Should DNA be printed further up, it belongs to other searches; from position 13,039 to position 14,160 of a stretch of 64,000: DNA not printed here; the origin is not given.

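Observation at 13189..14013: Circularly permuted DsbA/BdbD-like oxidoreductase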

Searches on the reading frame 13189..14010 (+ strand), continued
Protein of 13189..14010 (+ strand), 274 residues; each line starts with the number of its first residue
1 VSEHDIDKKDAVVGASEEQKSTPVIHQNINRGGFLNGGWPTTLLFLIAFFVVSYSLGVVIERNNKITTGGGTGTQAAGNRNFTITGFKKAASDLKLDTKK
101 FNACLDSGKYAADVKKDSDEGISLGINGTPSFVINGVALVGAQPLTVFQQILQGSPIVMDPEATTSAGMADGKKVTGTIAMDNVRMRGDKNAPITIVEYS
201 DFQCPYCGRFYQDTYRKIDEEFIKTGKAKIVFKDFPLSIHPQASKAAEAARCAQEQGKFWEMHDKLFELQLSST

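Call 14: find_encoding_contigs(protein=P0006, flank=6000, max_places=3)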
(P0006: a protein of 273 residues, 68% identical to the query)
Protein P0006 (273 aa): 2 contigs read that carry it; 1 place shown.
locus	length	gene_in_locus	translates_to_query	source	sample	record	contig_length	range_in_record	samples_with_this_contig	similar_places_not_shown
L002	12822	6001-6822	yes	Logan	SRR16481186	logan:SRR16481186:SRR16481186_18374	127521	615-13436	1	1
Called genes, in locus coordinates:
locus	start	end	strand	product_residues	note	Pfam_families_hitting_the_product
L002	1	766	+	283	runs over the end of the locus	PF00226:DnaJ, PF01556:DnaJ_C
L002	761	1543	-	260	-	-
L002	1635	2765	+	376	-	-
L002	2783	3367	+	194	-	PF01458:SUFBD_core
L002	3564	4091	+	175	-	-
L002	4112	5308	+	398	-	PF00266:Aminotran_5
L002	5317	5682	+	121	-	PF01592:NifU_N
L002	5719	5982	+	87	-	PF13459:Fer4_15, PF13370:Fer4_13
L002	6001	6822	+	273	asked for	PF13462:Thioredoxin_4, PF01323:DSBA, PF13098:Thioredoxin_2 (faint), PF13462:Thioredoxin_4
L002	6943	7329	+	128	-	-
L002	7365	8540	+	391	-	PF13439:Glyco_transf_4, PF20706:GT4-conflict, PF00534:Glycos_transf_1, PF13692:Glyco_trans_1_4, PF13524:Glyco_trans_1_2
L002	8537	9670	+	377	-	PF13439:Glyco_transf_4, PF20706:GT4-conflict, PF00534:Glycos_transf_1, PF13692:Glyco_trans_1_4, PF13524:Glyco_trans_1_2 (weak)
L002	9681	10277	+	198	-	PF00132:Hexapep, PF14602:Hexapep_2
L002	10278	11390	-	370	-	-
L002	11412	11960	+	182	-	PF28549:NDPSase_N, PF00293:NUDIX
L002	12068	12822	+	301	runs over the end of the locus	PF00535:Glycos_transf_2, PF10111:Glyco_tranf_2_2 (weak), PF13641:Glyco_tranf_2_3, PF13712:Glyco_tranf_2_5 (faint)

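Call 18: list_cluster_members(proteins=[P0001, P0003, P0006, P0007, P0011, P0015, P0022, P0043, P0054, P0090])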
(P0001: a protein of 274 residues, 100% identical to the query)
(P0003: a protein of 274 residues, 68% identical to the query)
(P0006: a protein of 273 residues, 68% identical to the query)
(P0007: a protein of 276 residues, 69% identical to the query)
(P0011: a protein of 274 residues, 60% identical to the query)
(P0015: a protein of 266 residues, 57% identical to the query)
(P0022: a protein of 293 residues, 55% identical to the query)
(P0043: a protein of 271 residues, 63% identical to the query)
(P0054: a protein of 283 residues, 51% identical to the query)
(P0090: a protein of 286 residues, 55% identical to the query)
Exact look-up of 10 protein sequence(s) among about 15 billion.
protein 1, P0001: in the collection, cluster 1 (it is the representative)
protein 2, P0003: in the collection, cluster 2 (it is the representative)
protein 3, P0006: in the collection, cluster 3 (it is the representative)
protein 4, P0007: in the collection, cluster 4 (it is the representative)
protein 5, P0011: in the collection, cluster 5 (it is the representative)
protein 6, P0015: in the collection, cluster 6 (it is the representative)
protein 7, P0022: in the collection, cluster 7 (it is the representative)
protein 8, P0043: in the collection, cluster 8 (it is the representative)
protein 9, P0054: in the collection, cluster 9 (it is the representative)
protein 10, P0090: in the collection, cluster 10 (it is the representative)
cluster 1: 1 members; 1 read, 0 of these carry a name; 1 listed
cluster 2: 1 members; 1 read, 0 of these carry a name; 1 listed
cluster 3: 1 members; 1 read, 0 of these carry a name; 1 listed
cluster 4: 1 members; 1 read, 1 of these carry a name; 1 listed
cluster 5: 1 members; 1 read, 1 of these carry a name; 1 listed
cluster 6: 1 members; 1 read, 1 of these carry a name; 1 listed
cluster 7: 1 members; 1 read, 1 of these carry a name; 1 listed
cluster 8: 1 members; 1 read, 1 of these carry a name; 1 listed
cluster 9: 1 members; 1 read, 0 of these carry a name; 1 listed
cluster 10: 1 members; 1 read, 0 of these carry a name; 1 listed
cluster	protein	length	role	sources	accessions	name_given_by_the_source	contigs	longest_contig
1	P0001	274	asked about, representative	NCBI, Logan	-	-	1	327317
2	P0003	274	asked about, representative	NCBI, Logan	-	-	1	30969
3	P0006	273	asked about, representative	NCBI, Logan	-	-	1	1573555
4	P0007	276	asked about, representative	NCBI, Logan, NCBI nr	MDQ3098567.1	MAG: DsbA family protein [bacterium] | DsbA family protein [bacterium]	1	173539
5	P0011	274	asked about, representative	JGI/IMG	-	protein-disulfide isomerase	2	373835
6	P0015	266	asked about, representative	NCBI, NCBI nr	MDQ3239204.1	MAG: thioredoxin domain-containing protein [bacterium] | thioredoxin domain-containing protein [bacterium]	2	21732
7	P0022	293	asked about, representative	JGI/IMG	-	protein-disulfide isomerase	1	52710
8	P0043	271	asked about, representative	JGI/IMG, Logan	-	protein-disulfide isomerase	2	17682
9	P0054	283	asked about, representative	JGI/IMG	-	-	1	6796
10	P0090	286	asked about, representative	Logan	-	-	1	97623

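Call 19: find_related_loci(query=A1, collection=genome_contigs, flank=5000)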
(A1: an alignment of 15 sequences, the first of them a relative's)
Query A1 (274 aa) in genome_contigs; peptide patterns used: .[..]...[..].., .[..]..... (x = any residue, [..] = any of these).
600 stretches matched a pattern (row limit reached: there are more); 591 encode a relative of the query (tblastn E <= 1e-3); the best 80 are kept; 80 distinct loci.
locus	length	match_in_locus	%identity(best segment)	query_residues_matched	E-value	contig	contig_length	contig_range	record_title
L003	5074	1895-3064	44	87-270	3e-46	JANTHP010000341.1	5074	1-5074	MAG: Anaerolineae bacterium isolate bin30017 c_000000003239, whole genome shotgun sequence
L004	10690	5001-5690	39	17-270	5e-44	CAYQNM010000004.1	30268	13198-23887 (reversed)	MAG TPA_asm: uncultured Candidatus Saccharibacteria bacterium isolate SRP193066_co2_106 genome assembly, contig: NODE_77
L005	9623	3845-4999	42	73-270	3e-43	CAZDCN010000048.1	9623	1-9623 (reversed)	MAG TPA_asm: uncultured Caldilineales bacterium isolate SRP163575_co3_218 genome assembly, contig: NODE_7850_length_9623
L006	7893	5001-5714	37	42-270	2e-42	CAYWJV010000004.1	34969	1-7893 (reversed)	MAG TPA_asm: uncultured Gammaproteobacteria bacterium isolate binchicken_co387_50 genome assembly, contig: NODE_740_leng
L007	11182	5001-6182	41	86-270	4e-40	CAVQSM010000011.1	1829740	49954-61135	MAG: uncultured Chloroflexia bacterium isolate MFD09964.bin.2.119 genome assembly, contig: contig_4347, whole genome sho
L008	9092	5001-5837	43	73-267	7e-41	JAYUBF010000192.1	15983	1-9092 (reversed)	MAG: Myxococcales bacterium isolate GFS_6713 GFS_6713_191, whole genome shotgun sequence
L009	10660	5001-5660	36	53-270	2e-40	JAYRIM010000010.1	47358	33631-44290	MAG: Candidatus Levyibacteriota bacterium isolate SZ_szas25bin.53 k141_756766, whole genome shotgun sequence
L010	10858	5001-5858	36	77-270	7e-39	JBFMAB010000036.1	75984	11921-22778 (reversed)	MAG: Myxococcota bacterium isolate MAG127 MAG127_36, whole genome shotgun sequence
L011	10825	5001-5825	39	87-270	6e-39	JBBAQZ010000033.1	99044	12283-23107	MAG: Myxococcaceae bacterium isolate EUL_206 ctg33-EUL_206, whole genome shotgun sequence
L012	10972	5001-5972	39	78-270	8e-39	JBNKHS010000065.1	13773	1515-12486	MAG: Candidatus Promineifilaceae bacterium isolate E1.bin.20.strict NODE_65_length_13773_cov_3.009200, whole genome shot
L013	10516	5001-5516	57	77-272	6e-38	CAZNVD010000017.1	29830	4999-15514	MAG TPA_asm: uncultured Methanosarcinales archaeon isolate SRP178908_co2_210 genome assembly, contig: NODE_469_length_29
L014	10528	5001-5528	60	78-270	4e-37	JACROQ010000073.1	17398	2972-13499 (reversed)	MAG: Nitrospirae bacterium isolate NC_groundwater_1965_Pr3_S-0.2um_50_3 scaffold_298608, whole genome shotgun sequence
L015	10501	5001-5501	41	91-268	9e-37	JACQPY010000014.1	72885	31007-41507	MAG: Candidatus Kerfeldbacteria bacterium isolate NC_groundwater_1319_Ag_S-0.2um_58_88 S_p2_S4_coassembly_k141_2676400,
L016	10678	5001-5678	44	87-270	2e-36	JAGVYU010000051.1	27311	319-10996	Candidatus Woesearchaeota archaeon isolate RIFCSPHIGHO2_01_FULL_47_16 rifcsphigho2_01_scaffold_3773, whole genome shotgu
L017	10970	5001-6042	61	87-270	6e-36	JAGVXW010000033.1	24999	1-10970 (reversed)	Candidatus Woesearchaeota archaeon isolate RIFCSPLOWO2_01_FULL_53_31 rifcsplowo2_01_scaffold_8062, whole genome shotgun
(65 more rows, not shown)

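Call 23: predict_structure(alignment_id=A2)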
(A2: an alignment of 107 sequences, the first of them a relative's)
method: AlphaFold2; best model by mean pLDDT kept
length: 274 residues; sequences in the alignment: 107
mean_pLDDT: 86.6   pTM: 0.72
mean pLDDT of the five models: 86.6, 86.3, 85.9, 85.5, 84.9
residues with pLDDT >= 90: 184; 70-90: 38; 50-70: 40; < 50: 12
segments of 3 or more residues with pLDDT < 50: 1-3, 69-75
pLDDT, mean of each block of 10 residues (from residue 1): 51 54 58 70 91 83 56 54 96 98 98 98 96 96 95 90 81 94 96 98 97 97 98 97 98 98 98 85
secondary structure, 60 per line:
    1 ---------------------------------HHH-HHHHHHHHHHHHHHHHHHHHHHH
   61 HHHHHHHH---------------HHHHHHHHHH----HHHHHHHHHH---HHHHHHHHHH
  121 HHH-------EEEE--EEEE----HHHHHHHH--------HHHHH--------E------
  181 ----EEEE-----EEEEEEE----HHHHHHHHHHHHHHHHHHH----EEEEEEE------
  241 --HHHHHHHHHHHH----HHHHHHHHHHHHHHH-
elements in order: H38-68 H84-93 H98-107 H111-123 E131-134 E137-140 H145-152 H161-165 E185-188 E194-200 H205-223 E228-234 H243-254 H259-273

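Call 38: find_encoding_contigs(protein=P0002, flank=3000, max_places=2)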
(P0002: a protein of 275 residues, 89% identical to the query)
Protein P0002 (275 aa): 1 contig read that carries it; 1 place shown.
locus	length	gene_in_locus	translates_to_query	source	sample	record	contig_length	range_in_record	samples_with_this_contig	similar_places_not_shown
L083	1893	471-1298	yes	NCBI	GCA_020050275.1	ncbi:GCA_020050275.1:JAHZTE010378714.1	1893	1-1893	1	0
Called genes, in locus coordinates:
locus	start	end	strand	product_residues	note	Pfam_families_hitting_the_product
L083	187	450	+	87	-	PF13459:Fer4_15, PF13370:Fer4_13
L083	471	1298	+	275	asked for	PF13462:Thioredoxin_4, PF01323:DSBA, PF13462:Thioredoxin_4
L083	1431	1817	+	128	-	PF02325:CCB3_YggT (weak)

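Call 39: find_encoding_contigs(protein=P0043, flank=7000, max_places=2)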
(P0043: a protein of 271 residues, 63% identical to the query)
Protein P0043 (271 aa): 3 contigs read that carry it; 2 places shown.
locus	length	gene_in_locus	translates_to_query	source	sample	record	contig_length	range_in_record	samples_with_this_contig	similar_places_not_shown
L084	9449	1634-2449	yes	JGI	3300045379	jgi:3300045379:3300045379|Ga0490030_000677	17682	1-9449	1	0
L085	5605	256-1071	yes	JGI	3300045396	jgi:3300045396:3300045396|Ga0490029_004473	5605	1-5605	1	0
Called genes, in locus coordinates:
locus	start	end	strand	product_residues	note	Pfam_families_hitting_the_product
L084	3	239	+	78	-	?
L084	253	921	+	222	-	-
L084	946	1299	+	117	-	PF01592:NifU_N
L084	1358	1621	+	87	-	PF13459:Fer4_15, PF13370:Fer4_13 (weak)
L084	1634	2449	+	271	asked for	PF13462:Thioredoxin_4, PF13098:Thioredoxin_2, PF01323:DSBA, PF13743:Thioredoxin_5 (weak)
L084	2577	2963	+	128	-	PF02325:CCB3_YggT (weak)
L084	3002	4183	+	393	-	PF13439:Glyco_transf_4, PF00534:Glycos_transf_1, PF13692:Glyco_trans_1_4, PF20706:GT4-conflict, PF13524:Glyco_trans_1_2 (weak)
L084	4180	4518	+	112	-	-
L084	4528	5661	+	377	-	PF13439:Glyco_transf_4, PF20706:GT4-conflict, PF00534:Glycos_transf_1, PF13692:Glyco_trans_1_4, PF13524:Glyco_trans_1_2 (weak)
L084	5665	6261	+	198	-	PF00132:Hexapep, PF14602:Hexapep_2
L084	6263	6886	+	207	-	-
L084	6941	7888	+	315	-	PF00535:Glycos_transf_2, PF10111:Glyco_tranf_2_2 (faint), PF13641:Glyco_tranf_2_3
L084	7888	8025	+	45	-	-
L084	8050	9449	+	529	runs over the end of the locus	PF04932:Wzy_C (faint)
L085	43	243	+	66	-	-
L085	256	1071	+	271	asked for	PF13462:Thioredoxin_4, PF13098:Thioredoxin_2, PF01323:DSBA, PF13743:Thioredoxin_5 (weak)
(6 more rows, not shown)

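Call 40: find_encoding_contigs(protein=P0090, flank=7000, max_places=2)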
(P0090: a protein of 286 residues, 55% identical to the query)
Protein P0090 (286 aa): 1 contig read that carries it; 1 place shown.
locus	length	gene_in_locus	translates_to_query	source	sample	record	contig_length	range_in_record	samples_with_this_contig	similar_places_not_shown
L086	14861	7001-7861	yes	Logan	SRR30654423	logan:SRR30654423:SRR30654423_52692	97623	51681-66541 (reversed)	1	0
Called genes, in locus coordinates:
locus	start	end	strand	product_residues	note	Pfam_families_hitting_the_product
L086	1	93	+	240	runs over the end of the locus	PF01628:HrcA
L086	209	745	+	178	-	PF01025:GrpE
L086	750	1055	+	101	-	-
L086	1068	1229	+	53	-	-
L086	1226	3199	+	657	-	PF00012:HSP70, PF06723:MreB_Mbl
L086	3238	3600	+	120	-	PF05635:23S_rRNA_IVP, PF22296:bAvd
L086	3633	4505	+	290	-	PF00226:DnaJ, PF01556:DnaJ_C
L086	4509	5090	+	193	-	PF01458:SUFBD_core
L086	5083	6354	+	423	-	PF00266:Aminotran_5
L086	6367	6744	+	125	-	PF01592:NifU_N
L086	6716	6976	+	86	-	PF13370:Fer4_13, PF13459:Fer4_15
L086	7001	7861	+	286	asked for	PF13098:Thioredoxin_2 (faint), PF13462:Thioredoxin_4, PF01323:DSBA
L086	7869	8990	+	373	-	PF13439:Glyco_transf_4, PF13579:Glyco_trans_4_4 (weak), PF00534:Glycos_transf_1, PF13692:Glyco_trans_1_4, PF20706:GT4-conflict, PF13524:Glyco_trans_1_2 (weak)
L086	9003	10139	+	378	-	PF13439:Glyco_transf_4 (weak), PF20706:GT4-conflict, PF00534:Glycos_transf_1, PF13692:Glyco_trans_1_4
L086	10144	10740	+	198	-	PF25087:GMPPB_C (faint), PF00132:Hexapep, PF14602:Hexapep_2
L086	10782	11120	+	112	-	-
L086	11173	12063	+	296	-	PF00535:Glycos_transf_2, PF10111:Glyco_tranf_2_2, PF13641:Glyco_tranf_2_3, PF13712:Glyco_tranf_2_5 (faint)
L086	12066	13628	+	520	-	-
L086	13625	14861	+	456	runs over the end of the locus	-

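Call 41: find_encoding_contigs(protein=P0011, flank=7000, max_places=2)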
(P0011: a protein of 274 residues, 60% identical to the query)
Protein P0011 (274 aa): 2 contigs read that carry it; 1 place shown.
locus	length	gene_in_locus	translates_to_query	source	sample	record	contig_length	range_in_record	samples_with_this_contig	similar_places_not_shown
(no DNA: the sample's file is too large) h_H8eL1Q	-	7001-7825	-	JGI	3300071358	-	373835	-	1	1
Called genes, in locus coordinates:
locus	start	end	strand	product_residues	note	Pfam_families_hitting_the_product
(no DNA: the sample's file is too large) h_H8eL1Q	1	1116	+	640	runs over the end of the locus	PF00012:HSP70, PF06723:MreB_Mbl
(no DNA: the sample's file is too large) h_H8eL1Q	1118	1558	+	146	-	PF00583:Acetyltransf_1, PF13508:Acetyltransf_7 (weak)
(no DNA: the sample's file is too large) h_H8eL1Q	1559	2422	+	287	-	PF00226:DnaJ, PF01556:DnaJ_C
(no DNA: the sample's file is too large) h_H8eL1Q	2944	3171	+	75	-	-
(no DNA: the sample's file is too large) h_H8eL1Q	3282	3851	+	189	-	PF01458:SUFBD_core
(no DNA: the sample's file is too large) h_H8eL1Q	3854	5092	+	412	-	PF00155:Aminotran_1_2 (weak), PF00266:Aminotran_5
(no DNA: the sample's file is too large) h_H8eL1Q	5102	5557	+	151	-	PF01230:HIT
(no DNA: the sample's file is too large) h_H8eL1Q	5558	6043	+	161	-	PF04073:tRNA_edit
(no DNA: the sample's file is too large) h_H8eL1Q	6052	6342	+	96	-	-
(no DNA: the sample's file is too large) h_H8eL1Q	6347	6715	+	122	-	PF01592:NifU_N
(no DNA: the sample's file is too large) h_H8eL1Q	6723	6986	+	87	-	PF13459:Fer4_15, PF13370:Fer4_13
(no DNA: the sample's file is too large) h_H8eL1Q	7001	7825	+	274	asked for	PF01323:DSBA, PF13462:Thioredoxin_4, PF13098:Thioredoxin_2 (faint), PF13462:Thioredoxin_4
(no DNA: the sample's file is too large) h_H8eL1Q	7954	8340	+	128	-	PF02325:CCB3_YggT (weak)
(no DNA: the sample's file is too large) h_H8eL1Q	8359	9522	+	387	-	PF13439:Glyco_transf_4, PF00534:Glycos_transf_1, PF13692:Glyco_trans_1_4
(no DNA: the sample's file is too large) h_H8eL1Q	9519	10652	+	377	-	PF13439:Glyco_transf_4, PF20706:GT4-conflict, PF00534:Glycos_transf_1, PF13692:Glyco_trans_1_4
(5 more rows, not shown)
